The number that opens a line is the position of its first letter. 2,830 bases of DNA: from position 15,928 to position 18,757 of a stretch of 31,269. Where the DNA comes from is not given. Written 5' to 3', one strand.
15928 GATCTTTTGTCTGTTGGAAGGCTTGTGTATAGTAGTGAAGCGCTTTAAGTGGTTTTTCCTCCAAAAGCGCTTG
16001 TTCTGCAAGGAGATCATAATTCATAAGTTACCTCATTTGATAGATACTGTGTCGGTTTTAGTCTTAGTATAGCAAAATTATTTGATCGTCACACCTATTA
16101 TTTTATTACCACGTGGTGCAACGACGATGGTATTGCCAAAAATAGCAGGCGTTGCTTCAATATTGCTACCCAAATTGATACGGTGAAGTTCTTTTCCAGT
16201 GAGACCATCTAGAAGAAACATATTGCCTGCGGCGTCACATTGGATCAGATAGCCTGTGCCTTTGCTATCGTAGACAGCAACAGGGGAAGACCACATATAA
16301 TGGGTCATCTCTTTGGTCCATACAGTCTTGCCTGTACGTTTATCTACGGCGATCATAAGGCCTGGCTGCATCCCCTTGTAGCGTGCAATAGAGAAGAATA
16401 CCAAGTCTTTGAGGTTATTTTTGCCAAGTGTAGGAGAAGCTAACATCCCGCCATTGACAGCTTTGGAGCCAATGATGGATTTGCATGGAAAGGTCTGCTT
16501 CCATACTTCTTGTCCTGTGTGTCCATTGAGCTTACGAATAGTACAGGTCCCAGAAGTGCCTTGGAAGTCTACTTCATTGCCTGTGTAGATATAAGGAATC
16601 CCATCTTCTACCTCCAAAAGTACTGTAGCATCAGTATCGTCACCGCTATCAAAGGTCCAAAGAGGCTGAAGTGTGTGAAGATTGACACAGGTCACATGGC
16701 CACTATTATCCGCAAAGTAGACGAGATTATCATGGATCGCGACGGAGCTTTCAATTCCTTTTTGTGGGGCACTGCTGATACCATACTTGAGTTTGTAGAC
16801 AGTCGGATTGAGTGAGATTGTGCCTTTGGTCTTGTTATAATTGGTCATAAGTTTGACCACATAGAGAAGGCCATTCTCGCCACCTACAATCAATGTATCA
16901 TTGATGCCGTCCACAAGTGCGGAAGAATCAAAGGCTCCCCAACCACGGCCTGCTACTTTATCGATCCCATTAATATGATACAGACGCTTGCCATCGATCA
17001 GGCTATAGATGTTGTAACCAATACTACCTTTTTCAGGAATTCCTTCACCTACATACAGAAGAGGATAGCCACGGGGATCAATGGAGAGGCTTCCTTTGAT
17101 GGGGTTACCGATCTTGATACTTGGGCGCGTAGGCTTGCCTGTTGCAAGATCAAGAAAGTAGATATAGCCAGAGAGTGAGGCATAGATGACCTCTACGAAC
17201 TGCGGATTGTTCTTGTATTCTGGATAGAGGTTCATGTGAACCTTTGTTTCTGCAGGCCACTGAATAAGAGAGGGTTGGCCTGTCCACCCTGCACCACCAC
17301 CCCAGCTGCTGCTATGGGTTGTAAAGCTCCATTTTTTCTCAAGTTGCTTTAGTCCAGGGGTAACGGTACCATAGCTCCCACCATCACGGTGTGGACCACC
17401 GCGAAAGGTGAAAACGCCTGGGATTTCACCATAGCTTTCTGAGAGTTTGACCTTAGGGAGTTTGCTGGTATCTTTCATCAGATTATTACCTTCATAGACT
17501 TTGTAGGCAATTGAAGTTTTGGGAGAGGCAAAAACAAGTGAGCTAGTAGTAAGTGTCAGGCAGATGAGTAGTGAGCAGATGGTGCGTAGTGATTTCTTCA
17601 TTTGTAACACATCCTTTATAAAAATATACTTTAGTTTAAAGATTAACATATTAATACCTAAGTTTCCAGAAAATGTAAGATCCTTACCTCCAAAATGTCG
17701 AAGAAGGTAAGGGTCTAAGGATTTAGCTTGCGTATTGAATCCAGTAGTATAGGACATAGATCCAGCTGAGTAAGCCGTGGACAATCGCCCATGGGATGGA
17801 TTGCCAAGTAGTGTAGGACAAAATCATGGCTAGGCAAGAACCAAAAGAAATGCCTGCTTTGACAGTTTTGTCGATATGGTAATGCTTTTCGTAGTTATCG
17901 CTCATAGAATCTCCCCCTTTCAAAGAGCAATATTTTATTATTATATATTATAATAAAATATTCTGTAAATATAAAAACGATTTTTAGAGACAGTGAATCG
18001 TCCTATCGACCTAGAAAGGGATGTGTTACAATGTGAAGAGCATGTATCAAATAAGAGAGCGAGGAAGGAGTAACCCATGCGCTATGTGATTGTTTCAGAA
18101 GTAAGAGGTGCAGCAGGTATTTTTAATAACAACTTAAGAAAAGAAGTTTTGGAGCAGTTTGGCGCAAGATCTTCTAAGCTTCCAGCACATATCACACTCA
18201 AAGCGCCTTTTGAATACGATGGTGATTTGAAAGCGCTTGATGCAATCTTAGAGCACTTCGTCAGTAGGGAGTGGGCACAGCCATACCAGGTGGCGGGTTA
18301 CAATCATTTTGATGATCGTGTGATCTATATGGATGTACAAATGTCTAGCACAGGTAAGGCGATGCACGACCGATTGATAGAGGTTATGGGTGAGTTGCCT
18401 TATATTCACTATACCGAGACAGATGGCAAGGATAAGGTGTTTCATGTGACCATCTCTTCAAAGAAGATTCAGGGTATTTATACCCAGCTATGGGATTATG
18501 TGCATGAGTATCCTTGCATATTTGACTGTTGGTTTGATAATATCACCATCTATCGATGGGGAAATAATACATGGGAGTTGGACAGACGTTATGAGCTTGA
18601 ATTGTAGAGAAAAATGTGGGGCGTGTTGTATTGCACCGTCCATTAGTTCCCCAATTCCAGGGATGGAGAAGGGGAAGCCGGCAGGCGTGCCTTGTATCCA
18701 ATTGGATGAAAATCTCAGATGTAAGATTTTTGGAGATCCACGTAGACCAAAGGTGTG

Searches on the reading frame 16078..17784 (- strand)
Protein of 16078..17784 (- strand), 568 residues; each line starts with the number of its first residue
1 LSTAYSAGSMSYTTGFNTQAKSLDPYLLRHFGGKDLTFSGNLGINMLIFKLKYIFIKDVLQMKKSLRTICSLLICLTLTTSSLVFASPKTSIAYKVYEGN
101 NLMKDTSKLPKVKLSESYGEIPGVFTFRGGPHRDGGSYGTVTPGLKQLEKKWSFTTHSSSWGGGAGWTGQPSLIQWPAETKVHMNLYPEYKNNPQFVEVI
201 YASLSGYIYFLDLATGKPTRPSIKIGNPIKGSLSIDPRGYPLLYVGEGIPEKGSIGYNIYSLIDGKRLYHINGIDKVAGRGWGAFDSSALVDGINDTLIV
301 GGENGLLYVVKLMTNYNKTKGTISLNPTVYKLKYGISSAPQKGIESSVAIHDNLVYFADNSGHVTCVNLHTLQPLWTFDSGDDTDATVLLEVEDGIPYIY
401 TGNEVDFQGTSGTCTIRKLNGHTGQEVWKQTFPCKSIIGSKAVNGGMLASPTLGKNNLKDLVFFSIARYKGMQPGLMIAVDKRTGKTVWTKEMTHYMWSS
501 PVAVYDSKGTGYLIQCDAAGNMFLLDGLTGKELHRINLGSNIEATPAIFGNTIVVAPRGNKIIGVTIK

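Call 19: search_protein_families(library=pfam, proteins=[window:16078-17784:-], max_evalue=0.001)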
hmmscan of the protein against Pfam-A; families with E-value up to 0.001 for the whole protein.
window:16078-17784:- (568 aa): 3 families
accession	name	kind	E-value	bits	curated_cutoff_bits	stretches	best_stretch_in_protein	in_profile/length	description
PF13570.13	Beta-prop_ACSF4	-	6.6e-17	62.3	133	2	472-563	233-325/329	Beta-alanine-activating enzyme, beta-propeller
PF13360.13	PQQ_2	-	4e-12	46.7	27.6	1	478-566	6-89/233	Outer membrane protein assembly factor BamB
PF01011.28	PQQ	-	1.3e-05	24.6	26.7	0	478-537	271-339/595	Glucose/ethanol/alcohol dehydrogenase, beta-propeller domain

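Call 71: search_protein_families(library=ncbifam, proteins=[window:16078-17784:-], max_evalue=0.00001)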
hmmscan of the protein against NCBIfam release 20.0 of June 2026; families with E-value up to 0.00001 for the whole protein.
window:16078-17784:- (568 aa): 4 families
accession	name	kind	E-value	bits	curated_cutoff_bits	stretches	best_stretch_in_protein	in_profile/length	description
TIGR03300.1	assembly_YfgL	equivalog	4.8e-11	41.9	285.2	0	475-558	289-369/377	outer membrane protein assembly factor BamB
TIGR03075.1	PQQ_enz_alc_DH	subfamily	1.5e-10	40.3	480.05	0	464-549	433-514/530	PQQ-dependent dehydrogenase, methanol/ethanol family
NF008351.0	PRK11138.1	equivalog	3e-09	35.9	423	0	476-567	305-393/394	outer membrane protein assembly factor BamB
TIGR04528.1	acido_non_PQQ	subfamily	1.1e-08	34.3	650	1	472-558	398-484/493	acido-empty-quinoprotein group A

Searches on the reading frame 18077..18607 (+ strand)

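Call 19: search_protein_families(library=pfam, proteins=[window:18077-18607:+], max_evalue=0.001)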
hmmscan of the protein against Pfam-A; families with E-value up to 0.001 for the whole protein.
window:18077-18607:+ (176 aa): 1 family
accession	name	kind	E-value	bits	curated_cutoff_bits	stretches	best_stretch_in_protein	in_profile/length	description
PF13563.12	2_5_RNA_ligase2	-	1e-19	71.5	27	1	20-164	12-151/152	2'-5' RNA ligase superfamily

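Call 71: search_protein_families(library=ncbifam, proteins=[window:18077-18607:+], max_evalue=0.00001)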
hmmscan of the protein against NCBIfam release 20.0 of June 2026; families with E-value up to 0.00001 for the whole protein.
window:18077-18607:+ (176 aa): 0 families
